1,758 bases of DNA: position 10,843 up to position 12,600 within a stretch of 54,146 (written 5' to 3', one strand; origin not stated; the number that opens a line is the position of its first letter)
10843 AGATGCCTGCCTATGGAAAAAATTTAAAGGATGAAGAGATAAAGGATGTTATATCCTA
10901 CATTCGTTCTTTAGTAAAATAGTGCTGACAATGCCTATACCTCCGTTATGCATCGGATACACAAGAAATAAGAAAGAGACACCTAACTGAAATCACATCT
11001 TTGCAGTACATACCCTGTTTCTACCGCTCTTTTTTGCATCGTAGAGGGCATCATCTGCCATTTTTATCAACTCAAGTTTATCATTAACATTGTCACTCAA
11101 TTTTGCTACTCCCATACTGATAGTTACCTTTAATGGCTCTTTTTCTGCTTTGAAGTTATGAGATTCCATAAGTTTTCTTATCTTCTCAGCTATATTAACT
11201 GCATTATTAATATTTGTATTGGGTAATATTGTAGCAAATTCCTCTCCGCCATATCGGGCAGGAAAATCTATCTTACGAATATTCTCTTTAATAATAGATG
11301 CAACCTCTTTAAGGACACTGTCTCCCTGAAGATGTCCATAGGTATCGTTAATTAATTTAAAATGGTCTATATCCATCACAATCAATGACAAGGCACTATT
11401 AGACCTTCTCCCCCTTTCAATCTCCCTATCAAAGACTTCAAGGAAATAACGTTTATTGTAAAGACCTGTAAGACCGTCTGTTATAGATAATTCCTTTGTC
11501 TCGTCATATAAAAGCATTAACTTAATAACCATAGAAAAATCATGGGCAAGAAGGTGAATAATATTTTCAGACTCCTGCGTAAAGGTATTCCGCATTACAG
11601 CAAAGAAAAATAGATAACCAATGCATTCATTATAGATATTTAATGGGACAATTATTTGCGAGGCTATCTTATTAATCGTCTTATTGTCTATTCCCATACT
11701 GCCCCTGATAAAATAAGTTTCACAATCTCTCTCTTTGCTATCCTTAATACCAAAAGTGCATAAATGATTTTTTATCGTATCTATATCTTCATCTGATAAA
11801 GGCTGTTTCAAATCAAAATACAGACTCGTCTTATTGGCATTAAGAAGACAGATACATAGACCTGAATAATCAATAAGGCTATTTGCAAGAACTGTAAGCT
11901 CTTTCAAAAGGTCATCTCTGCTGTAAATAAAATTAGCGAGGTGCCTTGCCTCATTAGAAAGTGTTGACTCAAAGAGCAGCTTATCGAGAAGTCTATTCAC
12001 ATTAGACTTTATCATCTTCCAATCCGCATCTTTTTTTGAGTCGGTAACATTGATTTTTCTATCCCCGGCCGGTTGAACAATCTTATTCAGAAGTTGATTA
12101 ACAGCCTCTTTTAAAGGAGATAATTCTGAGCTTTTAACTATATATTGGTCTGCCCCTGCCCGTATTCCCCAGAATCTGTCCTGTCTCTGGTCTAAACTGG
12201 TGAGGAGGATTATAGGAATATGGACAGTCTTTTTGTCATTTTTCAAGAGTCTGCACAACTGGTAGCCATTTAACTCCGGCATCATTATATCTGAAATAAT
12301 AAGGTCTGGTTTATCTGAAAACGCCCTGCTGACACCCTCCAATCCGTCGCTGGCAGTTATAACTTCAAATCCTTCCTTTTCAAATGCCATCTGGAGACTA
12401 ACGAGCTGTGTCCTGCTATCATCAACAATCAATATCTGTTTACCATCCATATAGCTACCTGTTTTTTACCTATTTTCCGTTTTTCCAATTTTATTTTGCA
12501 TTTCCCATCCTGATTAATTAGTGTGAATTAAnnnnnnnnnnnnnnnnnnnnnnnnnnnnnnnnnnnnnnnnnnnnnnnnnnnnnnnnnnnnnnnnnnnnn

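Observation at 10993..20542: Complete Wsp-like chemosensory operon with a haem-c (CxxCH) chemoreceptor and a diguanylate cyclase output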

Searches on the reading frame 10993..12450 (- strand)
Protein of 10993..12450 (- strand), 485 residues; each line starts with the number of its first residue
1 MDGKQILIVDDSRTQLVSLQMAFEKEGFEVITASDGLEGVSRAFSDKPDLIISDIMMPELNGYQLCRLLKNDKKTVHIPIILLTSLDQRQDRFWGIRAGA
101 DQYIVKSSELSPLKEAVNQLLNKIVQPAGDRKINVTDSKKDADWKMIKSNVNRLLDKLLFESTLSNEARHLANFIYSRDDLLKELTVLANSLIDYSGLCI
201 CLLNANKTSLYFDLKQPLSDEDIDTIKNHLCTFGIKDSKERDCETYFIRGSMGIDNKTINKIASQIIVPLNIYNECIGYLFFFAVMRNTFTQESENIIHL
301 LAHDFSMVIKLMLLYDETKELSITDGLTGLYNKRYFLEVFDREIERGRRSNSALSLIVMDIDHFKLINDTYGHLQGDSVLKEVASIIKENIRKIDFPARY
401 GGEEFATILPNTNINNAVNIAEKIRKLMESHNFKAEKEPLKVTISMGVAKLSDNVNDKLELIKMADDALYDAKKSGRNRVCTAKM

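Call 3: search_protein_families(library=pfam, proteins=[window:10993-12450:-], max_evalue=0.01)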
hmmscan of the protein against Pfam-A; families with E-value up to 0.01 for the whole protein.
window:10993-12450:- (485 aa): 5 families
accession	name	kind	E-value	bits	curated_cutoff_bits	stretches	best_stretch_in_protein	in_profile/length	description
PF00990.26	GGDEF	-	4.6e-49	166.7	23.8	1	323-479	2-161/161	Diguanylate cyclase, GGDEF domain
PF00072.30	Response_reg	-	4.6e-24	85.2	30.2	1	6-117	1-110/111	Response regulator receiver domain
PF23198.2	PDE8A_N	-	2e-05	25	29.6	1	6-127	13-138/147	PDE8A-like, N-terminal domain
PF24898.2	GGDEF_GdpP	-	0.00011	22.9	30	1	360-480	2-116/126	Cyclic-di-AMP phosphodiesterase GdpP-like, GGDEF domain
PF05288.16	Pox_A3L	-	0.0013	19.1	25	1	294-346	16-67/70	Poxvirus A3L Protein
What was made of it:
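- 10993..12450 (-): Output diguanylate cyclase, REC-GAF-GGDEF (485 aa): REC nt 12082-12450 (Asp54), GAF-like nt 11482-12033, GGDEF nt 11005-11481, RxxD I-site nt 11266-11277, GGEEF nt 11236-11250. Pfam GGDEF 4.6e-49 and REC 4.6e-24 (call 3).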

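Call 4: search_protein_families(library=ncbifam, proteins=[window:10993-12450:-], max_evalue=0.01)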
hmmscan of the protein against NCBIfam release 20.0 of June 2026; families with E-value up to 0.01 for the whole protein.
window:10993-12450:- (485 aa): 111 families (the best 25 are shown)
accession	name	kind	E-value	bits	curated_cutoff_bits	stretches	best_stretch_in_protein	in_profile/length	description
NF007135.0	PRK09581.1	equivalog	2.3e-88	297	474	2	316-483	286-455/457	PleD family two-component system response regulator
TIGR00254.1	GGDEF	domain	5.2e-59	198.7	37.4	1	320-482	3-166/168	diguanylate cyclase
NF047654.1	DiguCycDgcRLepto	equivalog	7.3e-55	185.9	500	2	292-481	104-294/295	diguanylate cyclase DgcR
NF041606.1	dguan_cyc_DgcA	equivalog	1.7e-54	185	370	1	257-483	115-339/340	diguanylate cyclase DgcA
NF038266.1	diguan_SiaD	equivalog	8.5e-50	169.5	290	1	316-480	88-252/252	biofilm regulation diguanylate cyclase SiaD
NF007380.0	PRK09894.1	equivalog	9.1e-47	159.8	256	1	321-482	128-286/296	diguanylate cyclase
NF051473.1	DigCycDgcsShew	equivalog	1.6e-39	136.1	400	1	311-480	124-288/291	diguanylate cyclase DgcS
NF007423.1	PRK09966.1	equivalog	6.7e-37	127.3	325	1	323-473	240-390/390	diguanylate cyclase DgcN/YfiN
NF011955.1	PRK15426.1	equivalog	9.2e-36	123.1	408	1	307-483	383-561/564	cellulose biosynthesis regulator diguanylate cyclase DgcQ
NF007298.0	PRK09776.1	equivalog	9.3e-35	119.8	1135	1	324-481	686-843/1111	diguanylate cyclase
NF007599.0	PRK10245.1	equivalog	3e-33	114.8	402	1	316-481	204-368/371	diguanylate cyclase AdrA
NF047872.1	GGDEF_GdpS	equivalog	1.3e-32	113.4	400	1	302-481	170-348/355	GGDEF domain-containing protein GdpS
NF040885.1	diguan_DgcJ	equivalog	5.5e-31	107.9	500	1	307-478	326-491/493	diguanylate cyclase DgcJ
NF045675.1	PhdiestaseDibA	equivalog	3.1e-29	101.8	980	1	305-478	186-359/623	phosphodiesterase DibA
NF050064.1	BlResRespRegCbrR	equivalog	1.1e-26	93.8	600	2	320-480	252-411/415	bile resistance response regulator CbrR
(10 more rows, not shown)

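Call 15: find_homologous_proteins(query=window:10993-12450:-, max_evalue=1e-10)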
Query window:10993-12450:- (485 aa): 7991 proteins with E <= 1e-10 among 8000 candidates; the best 120 are listed.
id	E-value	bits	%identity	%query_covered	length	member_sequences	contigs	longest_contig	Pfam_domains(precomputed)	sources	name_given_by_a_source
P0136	0.0e+0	1029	96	100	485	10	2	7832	PF23198.2,PF00990.27,PF00072.31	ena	-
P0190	2.9e-293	991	96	100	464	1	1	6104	PF23198.2,PF00990.27,PF00072.31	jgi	-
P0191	2.0e-220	751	70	100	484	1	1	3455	PF00990.27,PF00072.31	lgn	-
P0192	7.4e-209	712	68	100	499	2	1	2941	PF00990.27,PF00072.31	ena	-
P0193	2.0e-198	678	64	100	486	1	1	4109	PF00990.27,PF00072.31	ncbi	-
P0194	2.4e-198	678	65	99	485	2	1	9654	PF00990.27,PF00072.31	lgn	-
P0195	1.8e-197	675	64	99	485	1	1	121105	PF24898.3,PF00990.27,PF00072.31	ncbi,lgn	-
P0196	2.0e-197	675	63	99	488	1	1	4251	PF24898.3,PF00990.27,PF00072.31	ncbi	-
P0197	3.3e-197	674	64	99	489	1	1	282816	PF00990.27,PF00072.31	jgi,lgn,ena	-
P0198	4.9e-197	673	64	100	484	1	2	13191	PF00990.27,PF00072.31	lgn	-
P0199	3.1e-193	661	64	98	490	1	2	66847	PF00990.27,PF00072.31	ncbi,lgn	-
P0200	5.6e-193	660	64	100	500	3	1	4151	PF00990.27,PF00072.31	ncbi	-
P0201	1.4e-192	659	63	100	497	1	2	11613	PF00990.27,PF00072.31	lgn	-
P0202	4.5e-192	657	61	100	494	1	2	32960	PF24898.3,PF00990.27,PF00072.31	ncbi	-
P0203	2.6e-191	655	63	99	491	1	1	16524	PF24898.3,PF00990.27,PF00072.31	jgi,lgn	-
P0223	2.9e-123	430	47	99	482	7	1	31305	PF23198.2,PF00990.27,PF00072.31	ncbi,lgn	ncbi:MAG: diguanylate cyclase [Nitrospirota bacterium]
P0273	1.4e-104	369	40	98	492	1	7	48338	PF00990.27,PF00072.31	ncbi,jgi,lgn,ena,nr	ncbi:MAG: hypothetical protein A2287_02445 [Candidatus Melainabacteria bacterium RIFOXYA12_FULL_32_1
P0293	9.3e-101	356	39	98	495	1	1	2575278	PF00990.27,PF00072.31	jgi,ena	jgi:diguanylate cyclase (GGDEF)-like protein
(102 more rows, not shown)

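Call 32: predict_structure(alignment_id=A3)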
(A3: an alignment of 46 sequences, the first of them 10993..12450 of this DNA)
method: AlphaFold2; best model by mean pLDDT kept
length: 485 residues; sequences in the alignment: 46
mean_pLDDT: 85.2   pTM: 0.55
mean pLDDT of the five models: 85.2, 84.6, 83.7, 83.5, 82.6
residues with pLDDT >= 90: 203; 70-90: 232; 50-70: 30; < 50: 20
segments of 3 or more residues with pLDDT < 50: 127-139, 237-239
pLDDT, mean of each block of 10 residues (from residue 1): 82 89 89 88 88 86 86 86 82 76 85 88 58 40 55 65 75 87 90 90 83 90 86 58 81 85 89 87 89 86 89 86 89 94 91 95 93 93 95 94 96 96 96 87 96 88 96 95 85
secondary structure, 60 per line:
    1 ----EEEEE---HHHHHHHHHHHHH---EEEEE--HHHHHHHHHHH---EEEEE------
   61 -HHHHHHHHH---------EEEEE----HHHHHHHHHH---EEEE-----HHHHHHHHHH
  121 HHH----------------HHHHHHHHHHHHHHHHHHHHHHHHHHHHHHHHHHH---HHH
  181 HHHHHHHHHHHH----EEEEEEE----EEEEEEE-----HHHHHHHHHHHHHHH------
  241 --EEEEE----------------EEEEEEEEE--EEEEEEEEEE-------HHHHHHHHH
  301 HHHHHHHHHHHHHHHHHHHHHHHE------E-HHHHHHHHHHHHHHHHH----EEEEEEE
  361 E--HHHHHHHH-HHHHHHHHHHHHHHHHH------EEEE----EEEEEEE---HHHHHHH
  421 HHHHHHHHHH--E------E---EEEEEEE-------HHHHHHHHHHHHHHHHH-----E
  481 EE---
elements in order: E5-9 H13-25 E29-33 H36-46 E50-54 H62-70 E80-84 H89-98 E102-105 H111-123 H140-174 H178-192 E197-203 E208-214 H220-234 E243-247 E264-272 E275-284 H292-323 H333-349 E354-361 H364-371 H373-389 E396-399 E404-410 H414-430 E444-450 H458-474 E480-482
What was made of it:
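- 10993..12450 (-): AF2 pLDDT 85 with a GAF-type alpha/beta topology at aa 140-323 (call 32).
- Checked: The DGC does carry about 190 extra residues between REC and GGDEF (calls 3, 32).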

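Call 34: search_protein_families(library=pfam, alignment_id=A3, max_evalue=0.001)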
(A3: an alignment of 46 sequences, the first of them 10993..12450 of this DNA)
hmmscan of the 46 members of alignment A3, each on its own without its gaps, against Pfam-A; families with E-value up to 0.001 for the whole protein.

A. member 1, window:10993-12450:- (485 aa): 4 families
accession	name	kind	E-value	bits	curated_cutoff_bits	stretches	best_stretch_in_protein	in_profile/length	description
PF00990.26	GGDEF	-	4.6e-49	166.7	23.8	1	323-479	2-161/161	Diguanylate cyclase, GGDEF domain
PF00072.30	Response_reg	-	4.6e-24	85.2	30.2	1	6-117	1-110/111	Response regulator receiver domain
PF23198.2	PDE8A_N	-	2e-05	25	29.6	1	6-127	13-138/147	PDE8A-like, N-terminal domain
PF24898.2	GGDEF_GdpP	-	0.00011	22.9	30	1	360-480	2-116/126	Cyclic-di-AMP phosphodiesterase GdpP-like, GGDEF domain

B. families by the number of members that match (of 46 scanned): 8 families
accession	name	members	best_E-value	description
PF00990.26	GGDEF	46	1.8e-52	Diguanylate cyclase, GGDEF domain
PF00072.30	Response_reg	46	1e-25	Response regulator receiver domain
PF24898.2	GGDEF_GdpP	14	8.5e-09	Cyclic-di-AMP phosphodiesterase GdpP-like, GGDEF domain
PF23198.2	PDE8A_N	7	5.6e-06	PDE8A-like, N-terminal domain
PF13185.12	GAF_2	6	3e-08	GAF domain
PF13492.12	GAF_3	4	2e-07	GAF domain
PF01590.32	GAF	4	5.3e-07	GAF domain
PF22335.1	Cas10-Cmr2_palm2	4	4.3e-05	Cas10/Cmr2, second palm domain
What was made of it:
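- On GAF domain (middle domain of the DGC): Six of 46 full-length homologues hit GAF/GAF_2/GAF_3 at up to 3e-8 (call 34).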

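Call 39: fold_search(model_id=the predicted structure, library=pdb)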
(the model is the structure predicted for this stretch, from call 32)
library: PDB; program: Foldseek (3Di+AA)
matches with E <= 10: 1776; with E <= 0.001: 679
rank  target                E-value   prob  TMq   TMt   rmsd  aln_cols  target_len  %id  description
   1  9g86_A                6.1e-31  1.00  0.34  0.37  23.1       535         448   26  Structure of Response regulator PleD in complex with c-diGMP and pppGpp (released 2025-08-06)
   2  2wb4_A                4.8e-30  1.00  0.35  0.37  25.9       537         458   26  activated diguanylate cyclase PleD in complex with c-di-GMP (released 2010-04-21)
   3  2wb4_B                1.1e-29  1.00  0.33  0.37  22.1       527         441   26  activated diguanylate cyclase PleD in complex with c-di-GMP (released 2010-04-21)
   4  1w25_A                1.6e-29  1.00  0.33  0.36  21.7       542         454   24  Response regulator PleD in complex with c-diGMP (released 2004-11-18)
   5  9g85_A                2.4e-29  1.00  0.34  0.37  24.1       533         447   26  Structure of Response regulator PleD in complex with c-diGMP and ppGpp (released 2025-08-06)
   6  2v0n_A                3.6e-29  1.00  0.36  0.38  24.6       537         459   25  ACTIVATED RESPONSE REGULATOR PLED IN COMPLEX WITH C-DIGMP AND GTP- ALPHA-S (released 2007-08-21)
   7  9g85_B                4.1e-29  1.00  0.32  0.36  22.5       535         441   25  Structure of Response regulator PleD in complex with c-diGMP and ppGpp (released 2025-08-06)
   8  9g85_C                4.9e-29  1.00  0.34  0.37  23.5       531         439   26  Structure of Response regulator PleD in complex with c-diGMP and ppGpp (released 2025-08-06)
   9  9g85_D                6.6e-29  1.00  0.35  0.38  23.6       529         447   26  Structure of Response regulator PleD in complex with c-diGMP and ppGpp (released 2025-08-06)
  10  9g86_B                7.8e-29  1.00  0.33  0.36  23.0       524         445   26  Structure of Response regulator PleD in complex with c-diGMP and pppGpp (released 2025-08-06)
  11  3bre_B                3.1e-26  1.00  0.36  0.51  14.7       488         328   23  Crystal Structure of P.aeruginosa PA3702 (released 2008-04-01)
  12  3i5a                  1.4e-25  1.00  0.34  0.49  14.6       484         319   23  Crystal structure of full-length WpsR from Pseudomonas syringae (released 2009-08-18)
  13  3bre_A                5.3e-25  1.00  0.36  0.52  14.5       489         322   23  Crystal Structure of P.aeruginosa PA3702 (released 2008-04-01)
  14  6zxb_A                1.0e-24  1.00  0.36  0.58  17.5       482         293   22  Diguanylate cyclase DgcR (I-site mutant) in native state (released 2021-03-31)
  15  6zxm_A                5.1e-22  1.00  0.32  0.53  22.1       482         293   21  Diguanylate cyclase DgcR in complex with c-di-GMP (released 2021-03-31)
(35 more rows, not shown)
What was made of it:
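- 10993..12450 (-): Foldseek finds PleD, WspR, DgcR and the GAF-GGDEF protein Dcsbis (call 39).
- On GAF domain (middle domain of the DGC): The AF2 topology is GAF-like (call 32), and the GAF-GGDEF protein Dcsbis (4ZMU) aligns over 357 columns (call 39).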

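Call 55: search_solved_structures(query=window:10993-12450:-, max_evalue=1e-20)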
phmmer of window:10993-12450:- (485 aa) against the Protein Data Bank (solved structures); distinct sequences matched with E-value up to 1e-20: 42.
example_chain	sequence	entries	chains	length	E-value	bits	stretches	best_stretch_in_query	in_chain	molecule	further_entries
9g85_A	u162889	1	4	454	5.2e-64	220.1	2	316-481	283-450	Response regulator PleD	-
2wb4_A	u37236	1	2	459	5.4e-64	220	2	316-481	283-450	DIGUANYLATE CYCLASE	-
9g86_A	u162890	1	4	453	5.7e-64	219.9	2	316-481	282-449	Response regulator PleD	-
1w25_A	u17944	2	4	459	6e-64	219.9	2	316-481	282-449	STALKED-CELL DIFFERENTIATION CONTROLLING PROTEIN | RESPONSE REGULATOR PLED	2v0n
6zxm_A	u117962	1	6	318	3.3e-45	158.1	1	298-481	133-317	Putative GGDEF/response regulator receiver domain protein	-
3bre_A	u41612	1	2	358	1.1e-44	156.3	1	320-481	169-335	Probable two-component response regulator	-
3i5a_A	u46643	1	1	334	1e-43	153.2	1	320-481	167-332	Response regulator/GGDEF domain protein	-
6zxc_A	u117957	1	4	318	2.3e-43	152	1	298-481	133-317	Putative GGDEF/response regulator receiver domain protein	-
6zxb_A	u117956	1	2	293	2.9e-43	151.7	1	298-481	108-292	Putative GGDEF/response regulator receiver domain protein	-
3ign_A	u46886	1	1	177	3.9e-42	147.9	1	318-482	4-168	Diguanylate cyclase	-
6d9m_A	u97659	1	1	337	2.2e-36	129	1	323-482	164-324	Fusion protein of Endolysin,Response receiver sensor diguanylate cyclase, GAF domain-conta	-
3i5c_A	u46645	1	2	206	3.1e-36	128.5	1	318-481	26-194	Fusion of General control protein GCN4 and WSPR response regulator protein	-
9t28_A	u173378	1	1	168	6.3e-36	127.5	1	324-480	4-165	diguanylate cyclase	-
3i5b_A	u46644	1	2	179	1.2e-35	126.6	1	323-481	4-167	WspR response regulator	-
6hbz_A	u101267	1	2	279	1.2e-32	116.7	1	315-481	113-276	GGDEF domain protein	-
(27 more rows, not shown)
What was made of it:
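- Closest known: Pseudomonas Wsp system. Different: The DGC has a GAF domain between REC and GGDEF (485 aa, against the 334-358-aa WspR chains in the PDB, call 55).
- Closest known: PleD. Same: PleD is the best PDB match to the DGC in both sequence and fold (calls 39, 55).
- Tried and rejected: A Hypr-GGDEF (cGAMP synthase) reading of the output was prompted by the Geobacter REC/GAF GGDEF entry 6D9M (call 55).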

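Call 65: find_encoding_contigs(protein=P0293, flank=9000, max_places=1)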
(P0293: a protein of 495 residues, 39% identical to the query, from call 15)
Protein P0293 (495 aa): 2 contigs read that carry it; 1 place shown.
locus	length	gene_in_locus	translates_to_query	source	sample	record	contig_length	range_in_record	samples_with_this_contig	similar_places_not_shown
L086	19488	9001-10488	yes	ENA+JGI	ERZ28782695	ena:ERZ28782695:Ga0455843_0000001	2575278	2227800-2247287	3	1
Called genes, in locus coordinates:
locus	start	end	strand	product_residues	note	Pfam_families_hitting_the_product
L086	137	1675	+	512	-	PF07690:MFS_1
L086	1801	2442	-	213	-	-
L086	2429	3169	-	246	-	-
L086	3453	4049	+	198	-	PF03364:Polyketide_cyc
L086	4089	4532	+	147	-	PF00571:CBS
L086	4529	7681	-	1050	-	PF01627:Hpt, PF02895:H-kinase_dim, PF02518:HATPase_c, PF01584:CheW, PF00072:Response_reg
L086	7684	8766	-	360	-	PF00015:MCPsignal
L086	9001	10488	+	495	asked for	PF00072:Response_reg, PF00990:GGDEF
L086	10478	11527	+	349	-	PF01584:CheW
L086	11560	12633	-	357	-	PF01075:Glyco_transf_9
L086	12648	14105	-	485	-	PF04932:Wzy_C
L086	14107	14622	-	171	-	PF14221:DUF4330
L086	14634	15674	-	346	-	PF00294:PfkB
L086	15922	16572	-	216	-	-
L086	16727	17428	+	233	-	-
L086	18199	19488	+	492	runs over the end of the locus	PF02310:B12-binding, PF04055:Radical_SAM, PF13282:DUF4070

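Call 66: find_encoding_contigs(protein=P0223, flank=9000, max_places=1)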
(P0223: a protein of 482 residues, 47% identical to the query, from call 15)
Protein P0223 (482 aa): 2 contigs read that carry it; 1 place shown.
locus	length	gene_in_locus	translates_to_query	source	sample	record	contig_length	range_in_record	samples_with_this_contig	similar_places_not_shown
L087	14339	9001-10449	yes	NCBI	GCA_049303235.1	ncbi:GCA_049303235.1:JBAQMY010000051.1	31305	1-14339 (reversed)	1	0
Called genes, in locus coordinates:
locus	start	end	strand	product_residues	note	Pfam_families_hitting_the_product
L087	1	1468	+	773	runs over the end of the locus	PF13414:TPR_11, PF14559:TPR_19, PF13414:TPR_11, PF13432:TPR_16, PF13424:TPR_12, PF13414:TPR_11, PF14559:TPR_19, PF00515:TPR_1, +30 more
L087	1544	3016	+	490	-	PF01739:CheR, PF25062:ARM_TT21_N (faint), PF13181:TPR_8 (faint), PF12895:ANAPC3 (faint), PF23914:TPR_CcmH_CycH (faint), PF25063:ARM_TT21_C (faint), PF00515:TPR_1 (faint), PF14559:TPR_19 (weak), +6 more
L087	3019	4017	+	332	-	PF01584:CheW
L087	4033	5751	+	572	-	PF21563:Mcp40H-20_sensor, PF00672:HAMP, PF00015:MCPsignal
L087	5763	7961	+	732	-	PF01627:Hpt, PF02895:H-kinase_dim, PF02518:HATPase_c, PF01584:CheW, PF00072:Response_reg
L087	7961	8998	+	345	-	PF00072:Response_reg, PF01339:CheB_methylest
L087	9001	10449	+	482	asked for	PF00072:Response_reg, PF23198:PDE8A_N (faint), PF00990:GGDEF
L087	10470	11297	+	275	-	PF02621:VitK2_biosynth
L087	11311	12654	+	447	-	PF02321:OEP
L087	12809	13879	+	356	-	PF25919:BSH_CusB (faint), PF00364:Biotin_lipoyl (faint), PF25917:BSH_RND, PF25954:Beta-barrel_RND_2, PF25990:Beta-barrel_YknX, PF25989:YknX_C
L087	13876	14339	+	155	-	PF00005:ABC_tran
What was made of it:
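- Sister operon: a version with a HAMP-bearing PF21563 MCP and a 47%-identical REC-GAF-GGDEF occurs in L087 (call 66).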

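Call 67: find_encoding_contigs(protein=P0273, flank=9000, max_places=1)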
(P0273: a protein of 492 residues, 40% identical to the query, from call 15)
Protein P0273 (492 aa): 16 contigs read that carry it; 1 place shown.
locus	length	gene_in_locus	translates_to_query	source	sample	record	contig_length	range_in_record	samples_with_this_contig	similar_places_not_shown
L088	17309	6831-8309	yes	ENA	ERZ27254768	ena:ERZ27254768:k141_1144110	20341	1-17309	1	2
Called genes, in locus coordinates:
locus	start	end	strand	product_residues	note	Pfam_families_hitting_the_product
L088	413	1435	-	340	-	PF01594:AI-2E_transport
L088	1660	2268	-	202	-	PF21447:Ppx-GppA_III, PF01966:HD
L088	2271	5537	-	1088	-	PF01627:Hpt, PF02895:H-kinase_dim, PF02518:HATPase_c, PF01584:CheW, PF00072:Response_reg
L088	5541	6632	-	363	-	PF00015:MCPsignal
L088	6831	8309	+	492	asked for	PF00072:Response_reg, PF00990:GGDEF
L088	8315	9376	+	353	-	PF01584:CheW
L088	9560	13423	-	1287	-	PF04983:RNA_pol_Rpb1_3, PF05000:RNA_pol_Rpb1_4, PF04998:RNA_pol_Rpb1_5, PF21668:RPOC_hybrid (faint)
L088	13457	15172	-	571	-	PF04997:RNA_pol_Rpb1_1, PF00623:RNA_pol_Rpb1_2, PF04983:RNA_pol_Rpb1_3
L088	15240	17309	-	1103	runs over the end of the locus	PF04563:RNA_pol_Rpb2_1, PF04561:RNA_pol_Rpb2_2, PF04565:RNA_pol_Rpb2_3, PF10385:RNA_pol_Rpb2_45, PF00562:RNA_pol_Rpb2_6, PF04560:RNA_pol_Rpb2_7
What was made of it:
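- Output assignment: more distant REC-GAF-GGDEF relatives (38-40% identity) also sit next to an MCP, CheA-REC and CheW in L086 and L088 (calls 65, 67). It stays linked to CheA-REC even in rearranged clusters of other phyla (calls 65, 67).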
